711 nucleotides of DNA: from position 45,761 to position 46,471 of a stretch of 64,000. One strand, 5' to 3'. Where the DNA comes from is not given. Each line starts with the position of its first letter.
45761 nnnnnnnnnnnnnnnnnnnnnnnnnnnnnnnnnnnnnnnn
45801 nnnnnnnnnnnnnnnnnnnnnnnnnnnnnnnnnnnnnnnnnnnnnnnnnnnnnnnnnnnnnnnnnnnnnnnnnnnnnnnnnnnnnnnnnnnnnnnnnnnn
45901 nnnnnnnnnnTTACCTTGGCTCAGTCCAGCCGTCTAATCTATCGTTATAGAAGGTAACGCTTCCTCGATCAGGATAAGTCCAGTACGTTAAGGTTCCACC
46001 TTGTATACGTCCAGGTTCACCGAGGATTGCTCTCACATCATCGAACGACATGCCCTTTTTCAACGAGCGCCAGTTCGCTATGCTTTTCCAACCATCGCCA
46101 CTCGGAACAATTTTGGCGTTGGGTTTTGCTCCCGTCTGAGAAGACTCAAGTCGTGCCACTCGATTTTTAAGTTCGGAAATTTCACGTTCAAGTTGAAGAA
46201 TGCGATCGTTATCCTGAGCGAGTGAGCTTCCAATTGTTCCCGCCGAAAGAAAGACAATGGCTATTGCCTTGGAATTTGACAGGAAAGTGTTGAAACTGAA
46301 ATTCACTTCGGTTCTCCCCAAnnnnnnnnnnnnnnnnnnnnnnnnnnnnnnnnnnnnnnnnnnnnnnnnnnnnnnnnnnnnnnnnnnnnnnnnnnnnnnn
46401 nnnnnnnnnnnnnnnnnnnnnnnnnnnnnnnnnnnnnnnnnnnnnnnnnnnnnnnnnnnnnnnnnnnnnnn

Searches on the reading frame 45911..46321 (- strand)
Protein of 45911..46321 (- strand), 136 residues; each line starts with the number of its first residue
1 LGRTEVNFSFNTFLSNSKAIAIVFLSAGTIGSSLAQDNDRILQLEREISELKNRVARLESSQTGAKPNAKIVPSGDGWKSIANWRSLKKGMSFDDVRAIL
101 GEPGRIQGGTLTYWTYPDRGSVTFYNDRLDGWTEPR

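Call 6: search_protein_families(library=pfam, proteins=[window:45911-46321:-], max_evalue=1)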
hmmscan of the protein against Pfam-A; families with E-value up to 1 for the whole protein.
window:45911-46321:- (136 aa): 6 families
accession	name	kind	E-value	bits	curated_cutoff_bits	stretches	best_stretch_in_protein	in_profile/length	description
PF04355.18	BamE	-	0.0077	16.5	23.2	1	85-116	10-41/71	Outer membrane protein assembly factor BamE domain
PF12978.13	DUF3862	-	0.025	14.9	25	1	82-106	90-114/159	Domain of Unknown Function with PDB structure (DUF3862)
PF16311.10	TMEM100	-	0.032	14.3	34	1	3-30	71-98/133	Transmembrane protein 100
PF06305.16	LapA_dom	-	0.2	12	28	1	8-61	10-62/64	Lipopolysaccharide assembly protein A domain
PF25600.1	TRIM_CC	-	0.2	11.9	30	1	34-60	59-85/142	TRIM protein coiled-coil region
PF04102.17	SlyX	-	0.24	12.5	30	1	34-66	26-58/67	SlyX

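Call 7: search_protein_families(library=ncbifam, proteins=[window:45911-46321:-], max_evalue=1)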
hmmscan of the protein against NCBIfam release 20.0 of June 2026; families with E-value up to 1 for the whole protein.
window:45911-46321:- (136 aa): 1 family
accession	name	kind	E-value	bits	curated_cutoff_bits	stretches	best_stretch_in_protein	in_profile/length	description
NF047515.1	SpiroCoCo_C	equivalog_domain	0.094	11.8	125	1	6-63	95-152/313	SpiroCoCo family coiled-coil protein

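Call 9: find_homologous_proteins(query=window:45911-46321:-)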
Query window:45911-46321:- (136 aa): 39 proteins with E <= 0.001 among 70 candidates.
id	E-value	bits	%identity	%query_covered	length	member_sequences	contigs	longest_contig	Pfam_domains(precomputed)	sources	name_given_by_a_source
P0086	5.5e-81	287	99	96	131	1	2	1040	-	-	-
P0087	5.2e-58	213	74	100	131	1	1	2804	-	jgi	jgi:hypothetical protein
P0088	3.2e-44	168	61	93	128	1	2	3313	-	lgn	-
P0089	1.5e-43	166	66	82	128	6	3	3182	-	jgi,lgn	jgi:hypothetical protein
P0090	1.1e-42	163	68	76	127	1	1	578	-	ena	-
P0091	5.2e-42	161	66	86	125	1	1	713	-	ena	-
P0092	5.6e-42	161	67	76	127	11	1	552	-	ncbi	-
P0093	8.1e-42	160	64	86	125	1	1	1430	-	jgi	jgi:hypothetical protein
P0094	2.5e-40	155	70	76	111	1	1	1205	-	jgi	jgi:hypothetical protein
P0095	2.6e-40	155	66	76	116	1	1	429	-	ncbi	-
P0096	2.7e-40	155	70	76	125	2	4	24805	-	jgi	jgi:hypothetical protein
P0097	1.3e-38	150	64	77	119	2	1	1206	-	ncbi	-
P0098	6.0e-38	148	61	84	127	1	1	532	-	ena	-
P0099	8.6e-38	147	58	90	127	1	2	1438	-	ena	-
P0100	1.7e-37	146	64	74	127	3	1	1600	-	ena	-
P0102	5.1e-37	145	62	77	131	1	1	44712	-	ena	-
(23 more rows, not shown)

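Call 11: find_encoding_contigs(protein=P0086, flank=6000, max_places=6)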
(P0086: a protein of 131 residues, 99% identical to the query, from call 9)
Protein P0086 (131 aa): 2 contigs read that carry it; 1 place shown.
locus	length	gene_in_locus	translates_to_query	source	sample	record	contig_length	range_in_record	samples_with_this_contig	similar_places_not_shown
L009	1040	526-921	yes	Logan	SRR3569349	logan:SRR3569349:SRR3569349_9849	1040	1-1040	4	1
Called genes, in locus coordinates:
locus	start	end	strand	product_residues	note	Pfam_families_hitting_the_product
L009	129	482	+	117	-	-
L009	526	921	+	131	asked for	-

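Call 16: find_encoding_contigs(protein=P0096, flank=8000, max_places=4)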
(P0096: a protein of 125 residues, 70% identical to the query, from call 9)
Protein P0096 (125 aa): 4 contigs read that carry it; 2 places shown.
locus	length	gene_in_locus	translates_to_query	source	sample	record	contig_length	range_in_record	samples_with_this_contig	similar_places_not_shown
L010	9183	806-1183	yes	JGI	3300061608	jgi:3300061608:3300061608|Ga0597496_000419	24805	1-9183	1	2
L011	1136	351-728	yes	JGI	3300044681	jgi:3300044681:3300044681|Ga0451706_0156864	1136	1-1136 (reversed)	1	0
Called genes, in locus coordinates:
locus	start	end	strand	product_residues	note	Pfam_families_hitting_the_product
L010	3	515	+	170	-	?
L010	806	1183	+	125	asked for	-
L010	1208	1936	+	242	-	-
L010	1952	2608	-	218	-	PF00239:Resolvase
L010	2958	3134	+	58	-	-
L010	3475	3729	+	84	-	-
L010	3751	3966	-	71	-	-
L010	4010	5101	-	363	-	-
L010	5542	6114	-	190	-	PF16747:Adhesin_E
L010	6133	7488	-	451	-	PF00364:Biotin_lipoyl (faint), PF25919:BSH_CusB (weak), PF25973:BSH_CzcB (faint), PF25984:BSH_YknX (weak), PF25994:HH_AprE, PF26002:Beta-barrel_AprE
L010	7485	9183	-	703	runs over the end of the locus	PF00664:ABC_membrane, PF02463:SMC_N (weak), PF00005:ABC_tran, PF13304:AAA_21 (weak)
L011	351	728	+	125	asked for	-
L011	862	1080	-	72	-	-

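Call 17: find_encoding_contigs(protein=P0102, flank=8000, max_places=3)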
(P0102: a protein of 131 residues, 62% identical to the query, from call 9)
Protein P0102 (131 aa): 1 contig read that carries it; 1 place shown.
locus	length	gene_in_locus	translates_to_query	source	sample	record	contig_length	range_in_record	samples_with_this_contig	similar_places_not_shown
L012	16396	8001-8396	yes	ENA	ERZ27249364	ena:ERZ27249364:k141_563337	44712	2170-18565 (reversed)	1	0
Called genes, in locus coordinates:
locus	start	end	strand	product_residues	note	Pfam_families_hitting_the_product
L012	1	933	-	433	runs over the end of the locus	PF14659:Phage_int_SAM_3 (weak), PF00589:Phage_integrase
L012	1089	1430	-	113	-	-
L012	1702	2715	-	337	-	PF13417:GST_N_3, PF13410:GST_C_2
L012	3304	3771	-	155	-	PF12728:HTH_17 (weak)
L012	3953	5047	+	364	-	-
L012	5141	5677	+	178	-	PF24738:DUF7689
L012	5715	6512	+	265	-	-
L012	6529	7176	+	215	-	PF08378:NERD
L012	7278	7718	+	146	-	-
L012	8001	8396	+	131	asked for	-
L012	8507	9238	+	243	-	PF01738:DLH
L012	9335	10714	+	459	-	PF00355:Rieske, PF19301:LigXa_C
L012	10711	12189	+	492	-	PF16952:Gln-synt_N_2 (weak), PF00120:Gln-synt_C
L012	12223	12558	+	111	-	PF00111:Fer2 (weak)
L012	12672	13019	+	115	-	PF00581:Rhodanese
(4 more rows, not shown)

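Call 34: find_related_loci(query=A2, collection=metagenome_contigs, flank=8000)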
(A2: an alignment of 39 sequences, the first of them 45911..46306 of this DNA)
Query A2 (131 aa) in metagenome_contigs; peptide patterns used: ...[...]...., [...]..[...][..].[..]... (x = any residue, [..] = any of these).
598 stretches matched a pattern (row limit reached: there are more); 22 encode a relative of the query (tblastn E <= 1e-3); 22 distinct loci.
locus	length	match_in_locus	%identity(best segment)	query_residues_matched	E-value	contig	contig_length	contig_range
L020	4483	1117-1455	57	18-131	3e-42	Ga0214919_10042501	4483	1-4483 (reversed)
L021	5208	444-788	59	15-131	1e-41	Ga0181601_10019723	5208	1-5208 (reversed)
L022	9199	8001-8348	55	14-131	5e-40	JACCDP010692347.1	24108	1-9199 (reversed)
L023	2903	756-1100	53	14-131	1e-39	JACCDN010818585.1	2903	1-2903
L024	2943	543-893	55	14-131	2e-39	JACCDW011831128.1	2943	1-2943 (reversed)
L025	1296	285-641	53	13-131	9e-39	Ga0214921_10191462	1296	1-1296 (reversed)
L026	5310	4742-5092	51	14-131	4e-37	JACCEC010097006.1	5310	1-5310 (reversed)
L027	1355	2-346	53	17-131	1e-37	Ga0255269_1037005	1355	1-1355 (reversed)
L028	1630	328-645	55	27-131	1e-36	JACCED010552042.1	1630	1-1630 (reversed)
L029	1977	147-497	51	14-131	5e-36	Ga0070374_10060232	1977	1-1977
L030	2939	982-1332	51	14-131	6e-36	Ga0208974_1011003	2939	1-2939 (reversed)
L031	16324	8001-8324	51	20-130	5e-35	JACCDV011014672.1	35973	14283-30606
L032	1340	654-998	50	17-131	2e-34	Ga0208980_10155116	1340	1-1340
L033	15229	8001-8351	42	15-131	3e-32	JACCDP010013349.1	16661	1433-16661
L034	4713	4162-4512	48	15-131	2e-31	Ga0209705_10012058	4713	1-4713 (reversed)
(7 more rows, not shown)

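Call 38: predict_structure(alignment_id=A2)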
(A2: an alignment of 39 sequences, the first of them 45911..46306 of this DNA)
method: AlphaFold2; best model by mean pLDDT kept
length: 131 residues; sequences in the alignment: 39
mean_pLDDT: 75.8   pTM: 0.46
mean pLDDT of the five models: 75.8, 75.6, 74.6, 73.6, 72.4
residues with pLDDT >= 90: 51; 70-90: 29; 50-70: 40; < 50: 11
segments of 3 or more residues with pLDDT < 50: 1-3, 57-63
pLDDT, mean of each block of 10 residues (from residue 1): 51 59 56 70 80 57 52 91 95 93 93 93 94 78
secondary structure, 60 per line:
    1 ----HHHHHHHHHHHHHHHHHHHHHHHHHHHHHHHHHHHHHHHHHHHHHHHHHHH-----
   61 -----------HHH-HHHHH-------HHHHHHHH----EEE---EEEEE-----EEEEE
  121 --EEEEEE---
elements in order: H5-55 H76-80 H88-95 E100-102 E106-110 E116-120 E123-128

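Call 40: search_solved_structures(query=A2, max_evalue=1)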
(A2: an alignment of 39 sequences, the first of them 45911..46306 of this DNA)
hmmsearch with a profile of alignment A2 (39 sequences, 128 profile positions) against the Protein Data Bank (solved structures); distinct sequences matched with E-value up to 1: 42.
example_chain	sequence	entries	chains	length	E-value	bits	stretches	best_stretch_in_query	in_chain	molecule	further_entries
6gao_A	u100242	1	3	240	0.0017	21.3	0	26-57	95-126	Outer capsid protein sigma-1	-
6kgx_b8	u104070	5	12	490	0.018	18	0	38-84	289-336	LRC2 | Phycobilisome 32.1 kDa linker polypeptide, phycocyanin-associated, rod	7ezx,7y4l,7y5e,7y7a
6gaj_A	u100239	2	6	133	0.018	18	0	26-57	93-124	Outer capsid protein sigma-1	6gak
2cu2_A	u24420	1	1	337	0.02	17.9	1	59-115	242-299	putative mannose-1-phosphate guanylyl transferase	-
9vnj_B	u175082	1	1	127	0.032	17.2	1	78-108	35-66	Trimeric autotransporter adhesin- and peptidoglycan-associated protein A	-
7wu7_4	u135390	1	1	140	0.061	16.3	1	13-54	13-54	Prefoldin subunit 4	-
7o92_A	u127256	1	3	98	0.074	16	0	21-55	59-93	hypothetical protein UY81_C0065G0003 residues 18-54 from Candidatus Giovannonibacteria bac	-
8egr_M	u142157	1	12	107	0.15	15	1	26-61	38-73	gp20, portal-proximal core protein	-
4lin_A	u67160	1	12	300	0.16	14.9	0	20-62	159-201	Tail needle protein gp26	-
4r4m_A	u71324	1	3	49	0.21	14.6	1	21-52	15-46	cGMP-dependent protein kinase 1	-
7bv6_A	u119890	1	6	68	0.25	14.3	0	25-73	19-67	Vesicle-associated membrane protein 8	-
1s9k_E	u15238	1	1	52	0.27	14.2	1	25-56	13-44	Transcription factor AP-1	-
1a02_J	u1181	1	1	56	0.28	14.2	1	22-56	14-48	AP-1 FRAGMENT JUN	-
2wag_A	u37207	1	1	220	0.28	14.2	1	88-120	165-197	LYSOZYME, PUTATIVE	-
1fos_F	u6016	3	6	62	0.3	14.1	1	22-59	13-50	C-JUN PROTO-ONCOGENE PROTEIN | PROTO-ONCOGENE C-JUN | Viral jun transforming protein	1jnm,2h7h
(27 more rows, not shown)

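Call 42: fold_search(model_id=the predicted structure, library=pdb)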
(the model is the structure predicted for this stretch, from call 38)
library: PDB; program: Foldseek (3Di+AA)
matches with E <= 10: 249; with E <= 0.001: 0
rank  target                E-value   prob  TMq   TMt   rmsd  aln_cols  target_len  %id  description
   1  9uu1                  2.0e-02  1.00  0.36  0.46   3.0        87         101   14  Bacteroides fragilis T6SS immunity protein BtiO (released 2025-10-01)
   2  4dm5_A                2.2e-02  1.00  0.38  0.55   3.6        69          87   20  Putative Osmotically inducible lipoprotein OsmE characterization by Xray crystallography (released 2012-03-07)
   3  4dm5_B                2.2e-02  1.00  0.38  0.51   3.6        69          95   20  Putative Osmotically inducible lipoprotein OsmE characterization by Xray crystallography (released 2012-03-07)
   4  4dm5_D                2.5e-02  1.00  0.37  0.54   3.5        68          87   20  Putative Osmotically inducible lipoprotein OsmE characterization by Xray crystallography (released 2012-03-07)
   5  5wam_B                3.1e-02  0.99  0.30  0.40   3.6        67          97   21  Structure of BamE from Neisseria gonorrhoeae (released 2017-12-06)
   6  9vnj_B                3.5e-02  0.97  0.28  0.37   5.8        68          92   18  Crystal structure of the transmembrane domain of trimeric autotransporter adhesin AtaA in complex with the N-terminal  (released 2025-10-08)
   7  5wam_A                4.3e-02  0.99  0.30  0.38   5.5        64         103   20  Structure of BamE from Neisseria gonorrhoeae (released 2017-12-06)
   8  5d0o_E                7.6e-02  0.98  0.34  0.51   5.4        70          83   16  BamABCDE complex, outer membrane beta barrel assembly machinery entire complex (released 2016-03-09)
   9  7jrk_A                8.7e-02  0.47  0.21  0.29  10.7        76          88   24  The Structure of BamE from Pseudomonas aeruginosa (released 2021-10-13)
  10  1jtg_B                1.1e-01  0.97  0.34  0.28   4.7        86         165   19  CRYSTAL STRUCTURE OF TEM-1 BETA-LACTAMASE / BETA-LACTAMASE INHIBITOR PROTEIN COMPLEX (released 2001-10-17)
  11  3gmv                  1.1e-01  0.87  0.29  0.25   4.3        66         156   23  Crystal Structure of Beta-Lactamse Inhibitory Protein-I (BLIP-I) in Apo Form (released 2009-03-31)
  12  7ri5_E                1.2e-01  0.95  0.32  0.47   5.4        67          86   16  Structure of a BAM in MSP1E3D1 nanodiscs at 4 Angstrom resolution (released 2021-12-22)
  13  3e2k_C                1.5e-01  0.93  0.34  0.29   5.2        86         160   16  Crystal Structure of the KPC-2 Beta-lactamase/Beta-lactamase inhibitor protein (BLIP) (released 2009-08-04)
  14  3e2l_D                1.7e-01  0.97  0.33  0.28   3.7        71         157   17  Crystal Structure of the KPC-2 Beta-lactamase/Beta-lactamase inhibitor protein (BLIP) (released 2009-08-04)
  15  3c7u_B                1.7e-01  0.90  0.32  0.26   5.5        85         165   20  Structural Insight into the Kinetics and Cp of interactions between TEM-1-Lactamase and BLIP (released 2008-10-07)
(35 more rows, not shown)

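Call 51: search_protein_families(library=padloc, proteins=[window:45911-46306:-, L010:1208-1936:+], max_evalue=0.1)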
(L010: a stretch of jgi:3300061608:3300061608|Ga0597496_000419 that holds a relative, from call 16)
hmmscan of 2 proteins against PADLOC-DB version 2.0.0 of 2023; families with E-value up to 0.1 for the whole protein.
window:45911-46306:- (131 aa): 0 families

L010:1208-1936:+ (242 aa): 0 families

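Call 52: search_protein_families(library=pfam, proteins=[L010:1208-1936:+, L010:4010-5239:-, L010:1952-2608:-, L010:2958-3134:+, L010:3475-3729:+, L010:3751-3966:-], max_evalue=0.01)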
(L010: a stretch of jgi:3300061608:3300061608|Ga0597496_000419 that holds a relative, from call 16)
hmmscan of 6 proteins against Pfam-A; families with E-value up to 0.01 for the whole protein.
L010:1208-1936:+ (242 aa): 1 family
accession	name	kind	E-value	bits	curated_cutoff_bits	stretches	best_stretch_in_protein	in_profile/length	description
PF25164.1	CoiA_N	-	9.8e-05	22.2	26.3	1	20-49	19-48/50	Competence protein CoiA, N-terminal domain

L010:4010-5239:- (409 aa): 1 family
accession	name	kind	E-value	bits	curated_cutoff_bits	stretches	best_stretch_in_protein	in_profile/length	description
PF00589.27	Phage_integrase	-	0.0025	18.1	27.1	1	234-362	25-136/172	Phage integrase family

L010:1952-2608:- (218 aa): 1 family
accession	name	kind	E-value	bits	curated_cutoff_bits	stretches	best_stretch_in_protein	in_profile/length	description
PF00239.26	Resolvase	-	2.5e-32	112.4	23.3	1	4-152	2-143/145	Resolvase, N terminal domain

L010:2958-3134:+ (58 aa): 0 families

L010:3475-3729:+ (84 aa): 1 family
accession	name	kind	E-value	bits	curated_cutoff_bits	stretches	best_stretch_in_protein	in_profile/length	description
PF19146.6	DUF5828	-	0.002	18.2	27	1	11-76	25-89/230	Family of unknown function (DUF5828)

L010:3751-3966:- (71 aa): 0 families

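Call 56: find_encoding_contigs(protein=P0087, flank=5000, max_places=4)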
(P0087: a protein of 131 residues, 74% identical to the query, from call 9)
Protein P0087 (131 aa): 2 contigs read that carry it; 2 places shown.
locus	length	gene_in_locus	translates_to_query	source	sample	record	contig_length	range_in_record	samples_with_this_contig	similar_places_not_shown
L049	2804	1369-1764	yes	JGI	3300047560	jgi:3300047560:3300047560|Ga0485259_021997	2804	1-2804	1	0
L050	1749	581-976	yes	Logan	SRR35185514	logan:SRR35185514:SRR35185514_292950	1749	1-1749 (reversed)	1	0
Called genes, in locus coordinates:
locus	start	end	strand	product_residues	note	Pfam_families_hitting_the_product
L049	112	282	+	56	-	PF02581:TMP-TENI (weak)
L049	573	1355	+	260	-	-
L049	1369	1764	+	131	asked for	-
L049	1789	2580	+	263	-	-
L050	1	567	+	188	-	?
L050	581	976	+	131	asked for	-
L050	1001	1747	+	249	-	?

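Call 60: search_protein_families(library=phrogs, proteins=[L010:4010-5239:-, L010:1952-2608:-, L010:1208-1936:+, window:45911-46306:-], max_evalue=0.01)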
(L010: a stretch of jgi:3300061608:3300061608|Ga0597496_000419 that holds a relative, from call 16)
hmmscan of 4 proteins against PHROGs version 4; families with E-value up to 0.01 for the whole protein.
L010:4010-5239:- (409 aa): 2 families
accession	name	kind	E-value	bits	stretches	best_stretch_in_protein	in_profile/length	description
phrog_1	-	integration and excision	4.3e-29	103.2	1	40-377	121-416/611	integrase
phrog_216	-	integration and excision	1.8e-09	38.2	1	233-365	76-194/301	integrase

L010:1952-2608:- (218 aa): 2 families
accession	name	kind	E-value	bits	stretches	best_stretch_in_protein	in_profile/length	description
phrog_95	-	integration and excision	2e-50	173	1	1-204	88-290/651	integrase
phrog_125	-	DNA, RNA and nucleotide metabolism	1e-34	121.2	1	1-199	20-188/254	DNA invertase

L010:1208-1936:+ (242 aa): 0 families

window:45911-46306:- (131 aa): 0 families

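Call 61: search_dna_similar(query=L010:4010-5239:-, collection=plasmids, mode=protein, max_rows=10)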
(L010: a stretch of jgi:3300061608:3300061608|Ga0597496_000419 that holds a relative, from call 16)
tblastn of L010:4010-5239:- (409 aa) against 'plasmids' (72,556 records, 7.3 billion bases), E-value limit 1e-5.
Records with a match: 4; places in all: 5; records where one place covers at least 80% of the query: 0.
Best place of each record, by identity: <60% 4.
By first word of the organism name: Asticcacaulis 2; Rhizobium 1; Novosphingobium 1.
By predicted mobility (MOB-suite, as given by PLSDB): conjugative 2; non-mobilizable 2.
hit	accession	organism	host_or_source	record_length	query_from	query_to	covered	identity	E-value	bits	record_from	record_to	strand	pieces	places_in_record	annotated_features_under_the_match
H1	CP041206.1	Rhizobium sp. NIBRBAC000502774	Genome assembly,Coal mine soil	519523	153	393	59%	29.1%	1e-12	77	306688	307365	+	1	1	tyrosine-type recombinase/integrase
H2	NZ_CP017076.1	Novosphingobium resinovorum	single cell,soil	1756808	156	405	61%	26.7%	1e-11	74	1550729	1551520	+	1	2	none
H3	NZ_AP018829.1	Asticcacaulis excentricus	Lemna minor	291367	159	396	58%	25.2%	2e-9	67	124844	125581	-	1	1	site-specific integrase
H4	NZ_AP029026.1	Asticcacaulis sp. DW145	-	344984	314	409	23%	39.0%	2e-7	61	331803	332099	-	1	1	site-specific integrase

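Call 63: search_dna_similar(query=window:45911-46306:-, collection=phages, mode=protein, max_rows=12, max_evalue=0.001)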
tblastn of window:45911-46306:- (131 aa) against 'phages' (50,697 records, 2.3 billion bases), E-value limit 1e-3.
No match.

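Call 64: find_related_loci(query=A2, collection=viral_contigs, flank=8000)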
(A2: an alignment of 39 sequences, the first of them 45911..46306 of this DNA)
Query A2 (131 aa) in viral_contigs; peptide patterns used: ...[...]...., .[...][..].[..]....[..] (x = any residue, [..] = any of these).
350 stretches matched a pattern, but none encodes a relative of the query by tblastn (E <= 1e-3).

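Call 75: search_protein_representatives(alignment_id=A2)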
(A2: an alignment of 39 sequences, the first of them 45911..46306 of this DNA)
Query: 39 sequences, 128 profile positions. Proteins with E-value up to 0.001 (for the whole library): 1571; up to 1e-10: 585; up to 1e-30: 29. The best 150 are listed.
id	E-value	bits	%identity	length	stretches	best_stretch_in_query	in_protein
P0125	2.1e-54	198.9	-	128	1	1-128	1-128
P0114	1.2e-53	196.5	-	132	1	5-128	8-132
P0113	4.5e-52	191.4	-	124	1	8-128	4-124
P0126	2.7e-45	169.4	-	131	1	8-128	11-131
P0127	1.0e-42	161.1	-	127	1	8-128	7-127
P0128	8.3e-42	158.2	-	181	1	19-128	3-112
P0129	1.0e-41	157.9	-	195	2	20-127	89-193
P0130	6.8e-40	152.0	-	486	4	64-127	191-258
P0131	3.6e-39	149.7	-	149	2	24-128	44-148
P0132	9.4e-39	148.3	-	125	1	9-128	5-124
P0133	2.5e-37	143.7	-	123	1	10-128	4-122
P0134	1.7e-36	141.0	-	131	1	8-128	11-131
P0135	4.3e-36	139.7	-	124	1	10-128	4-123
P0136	1.1e-35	138.4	-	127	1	9-128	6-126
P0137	1.5e-35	138.0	-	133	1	6-127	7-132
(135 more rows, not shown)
